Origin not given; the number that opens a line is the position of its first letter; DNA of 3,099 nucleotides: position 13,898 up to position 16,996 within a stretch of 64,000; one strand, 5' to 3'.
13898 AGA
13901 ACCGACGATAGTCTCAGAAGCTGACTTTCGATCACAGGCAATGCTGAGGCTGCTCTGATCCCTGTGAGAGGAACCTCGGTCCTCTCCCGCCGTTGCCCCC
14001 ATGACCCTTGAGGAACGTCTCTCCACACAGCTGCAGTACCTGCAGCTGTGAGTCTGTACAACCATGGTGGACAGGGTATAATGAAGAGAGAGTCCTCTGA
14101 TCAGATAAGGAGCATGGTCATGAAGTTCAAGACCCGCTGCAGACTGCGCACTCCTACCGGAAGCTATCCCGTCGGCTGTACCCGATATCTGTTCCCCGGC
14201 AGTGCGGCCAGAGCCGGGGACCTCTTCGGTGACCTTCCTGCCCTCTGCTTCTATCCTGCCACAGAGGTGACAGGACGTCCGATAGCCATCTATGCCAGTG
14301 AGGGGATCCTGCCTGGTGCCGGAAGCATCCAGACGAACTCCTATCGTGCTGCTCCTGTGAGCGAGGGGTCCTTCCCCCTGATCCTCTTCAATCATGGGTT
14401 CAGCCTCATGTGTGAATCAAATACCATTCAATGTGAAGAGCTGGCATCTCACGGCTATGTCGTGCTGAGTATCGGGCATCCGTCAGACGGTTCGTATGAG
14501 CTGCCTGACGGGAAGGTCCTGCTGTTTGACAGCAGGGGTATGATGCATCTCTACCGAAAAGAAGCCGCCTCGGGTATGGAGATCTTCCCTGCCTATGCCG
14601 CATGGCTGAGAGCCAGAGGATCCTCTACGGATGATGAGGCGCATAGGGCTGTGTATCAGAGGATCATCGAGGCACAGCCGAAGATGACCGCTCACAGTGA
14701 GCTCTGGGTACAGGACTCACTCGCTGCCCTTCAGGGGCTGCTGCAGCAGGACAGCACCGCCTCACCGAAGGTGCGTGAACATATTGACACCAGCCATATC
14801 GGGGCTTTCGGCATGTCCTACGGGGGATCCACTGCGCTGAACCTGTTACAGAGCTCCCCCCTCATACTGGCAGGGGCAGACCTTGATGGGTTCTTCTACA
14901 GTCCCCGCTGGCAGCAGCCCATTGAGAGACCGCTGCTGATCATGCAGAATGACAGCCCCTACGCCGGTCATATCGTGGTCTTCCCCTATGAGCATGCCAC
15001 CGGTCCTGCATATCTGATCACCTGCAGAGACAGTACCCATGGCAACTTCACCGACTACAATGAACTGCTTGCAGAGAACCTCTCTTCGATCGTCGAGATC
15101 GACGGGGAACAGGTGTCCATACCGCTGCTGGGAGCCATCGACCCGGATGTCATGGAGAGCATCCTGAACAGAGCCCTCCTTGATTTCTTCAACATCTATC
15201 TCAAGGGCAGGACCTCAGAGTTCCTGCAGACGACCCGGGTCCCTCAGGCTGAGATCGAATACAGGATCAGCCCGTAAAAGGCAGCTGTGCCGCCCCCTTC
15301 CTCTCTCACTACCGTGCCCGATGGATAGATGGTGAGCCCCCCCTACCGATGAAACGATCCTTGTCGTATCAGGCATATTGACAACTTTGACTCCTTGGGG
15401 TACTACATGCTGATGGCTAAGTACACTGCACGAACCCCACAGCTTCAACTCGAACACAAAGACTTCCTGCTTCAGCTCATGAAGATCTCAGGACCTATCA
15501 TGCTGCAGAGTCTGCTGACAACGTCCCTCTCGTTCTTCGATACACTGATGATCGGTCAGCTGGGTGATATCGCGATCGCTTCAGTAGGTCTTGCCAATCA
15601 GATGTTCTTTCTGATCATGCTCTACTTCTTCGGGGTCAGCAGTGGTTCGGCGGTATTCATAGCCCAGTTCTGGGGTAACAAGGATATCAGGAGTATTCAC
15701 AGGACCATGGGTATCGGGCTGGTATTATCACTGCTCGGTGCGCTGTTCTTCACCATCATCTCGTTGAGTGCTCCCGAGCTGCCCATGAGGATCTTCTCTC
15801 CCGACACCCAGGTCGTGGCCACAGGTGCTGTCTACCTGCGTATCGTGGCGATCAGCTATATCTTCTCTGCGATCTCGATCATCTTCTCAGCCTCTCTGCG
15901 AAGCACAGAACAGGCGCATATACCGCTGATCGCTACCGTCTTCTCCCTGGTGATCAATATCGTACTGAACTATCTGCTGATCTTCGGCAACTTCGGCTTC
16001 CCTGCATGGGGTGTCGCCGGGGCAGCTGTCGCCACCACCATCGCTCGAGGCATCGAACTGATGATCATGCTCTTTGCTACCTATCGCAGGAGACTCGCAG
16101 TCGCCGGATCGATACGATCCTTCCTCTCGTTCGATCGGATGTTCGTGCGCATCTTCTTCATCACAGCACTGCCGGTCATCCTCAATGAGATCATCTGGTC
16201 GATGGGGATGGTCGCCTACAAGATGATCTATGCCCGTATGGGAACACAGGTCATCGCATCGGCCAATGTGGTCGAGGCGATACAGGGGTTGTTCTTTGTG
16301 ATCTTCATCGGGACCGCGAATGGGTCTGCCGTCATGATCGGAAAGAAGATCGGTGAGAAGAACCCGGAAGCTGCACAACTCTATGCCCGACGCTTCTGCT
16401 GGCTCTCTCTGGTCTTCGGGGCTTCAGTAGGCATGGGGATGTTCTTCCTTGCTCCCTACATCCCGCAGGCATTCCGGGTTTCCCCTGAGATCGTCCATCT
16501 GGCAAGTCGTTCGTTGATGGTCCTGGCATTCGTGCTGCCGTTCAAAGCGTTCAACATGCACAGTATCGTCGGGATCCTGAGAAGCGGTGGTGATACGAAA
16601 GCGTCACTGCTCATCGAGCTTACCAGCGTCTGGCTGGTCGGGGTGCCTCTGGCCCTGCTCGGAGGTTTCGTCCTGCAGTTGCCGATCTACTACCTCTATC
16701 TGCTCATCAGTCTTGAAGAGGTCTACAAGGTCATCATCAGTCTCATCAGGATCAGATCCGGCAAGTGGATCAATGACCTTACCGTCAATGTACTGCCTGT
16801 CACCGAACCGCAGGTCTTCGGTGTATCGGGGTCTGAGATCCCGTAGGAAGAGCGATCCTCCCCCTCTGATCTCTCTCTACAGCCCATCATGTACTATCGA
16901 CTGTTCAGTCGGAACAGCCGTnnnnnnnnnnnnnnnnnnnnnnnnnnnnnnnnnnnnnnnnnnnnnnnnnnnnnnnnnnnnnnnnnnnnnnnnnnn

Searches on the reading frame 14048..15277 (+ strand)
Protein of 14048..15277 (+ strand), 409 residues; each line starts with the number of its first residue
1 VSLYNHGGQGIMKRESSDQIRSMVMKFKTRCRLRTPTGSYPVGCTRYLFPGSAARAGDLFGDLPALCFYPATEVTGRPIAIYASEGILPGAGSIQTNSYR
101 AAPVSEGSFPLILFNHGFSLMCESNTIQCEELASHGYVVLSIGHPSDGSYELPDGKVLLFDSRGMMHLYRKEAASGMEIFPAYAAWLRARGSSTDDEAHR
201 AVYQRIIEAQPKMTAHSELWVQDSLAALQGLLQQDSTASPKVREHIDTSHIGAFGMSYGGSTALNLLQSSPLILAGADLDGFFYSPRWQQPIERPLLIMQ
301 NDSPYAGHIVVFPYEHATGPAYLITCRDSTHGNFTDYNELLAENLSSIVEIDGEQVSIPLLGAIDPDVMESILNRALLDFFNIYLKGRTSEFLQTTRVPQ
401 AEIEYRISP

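Call 30: search_protein_families(library=pfam, proteins=[window:14048-15277:+], max_evalue=0.001)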
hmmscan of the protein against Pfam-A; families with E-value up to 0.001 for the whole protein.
window:14048-15277:+ (409 aa): 3 families
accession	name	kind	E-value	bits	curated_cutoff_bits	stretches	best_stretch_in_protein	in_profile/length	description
PF03403.19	PAF-AH_p_II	-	4.5e-12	45.7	20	1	92-385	82-352/372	Platelet-activating factor acetylhydrolase, isoform II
PF12740.14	PETase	-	1e-05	25.5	28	0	225-302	104-177/263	PET hydrolase-like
PF07224.18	Chlorophyllase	-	1.7e-05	24.2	26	1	102-140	35-73/301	Chlorophyllase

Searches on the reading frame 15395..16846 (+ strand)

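Call 30: search_protein_families(library=pfam, proteins=[window:15395-16846:+], max_evalue=0.001)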
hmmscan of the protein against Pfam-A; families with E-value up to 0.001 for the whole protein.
window:15395-16846:+ (483 aa): 1 family
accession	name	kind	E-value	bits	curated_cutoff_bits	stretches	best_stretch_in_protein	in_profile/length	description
PF01554.23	MatE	-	2.5e-55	187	24.9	2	34-194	1-161/161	MatE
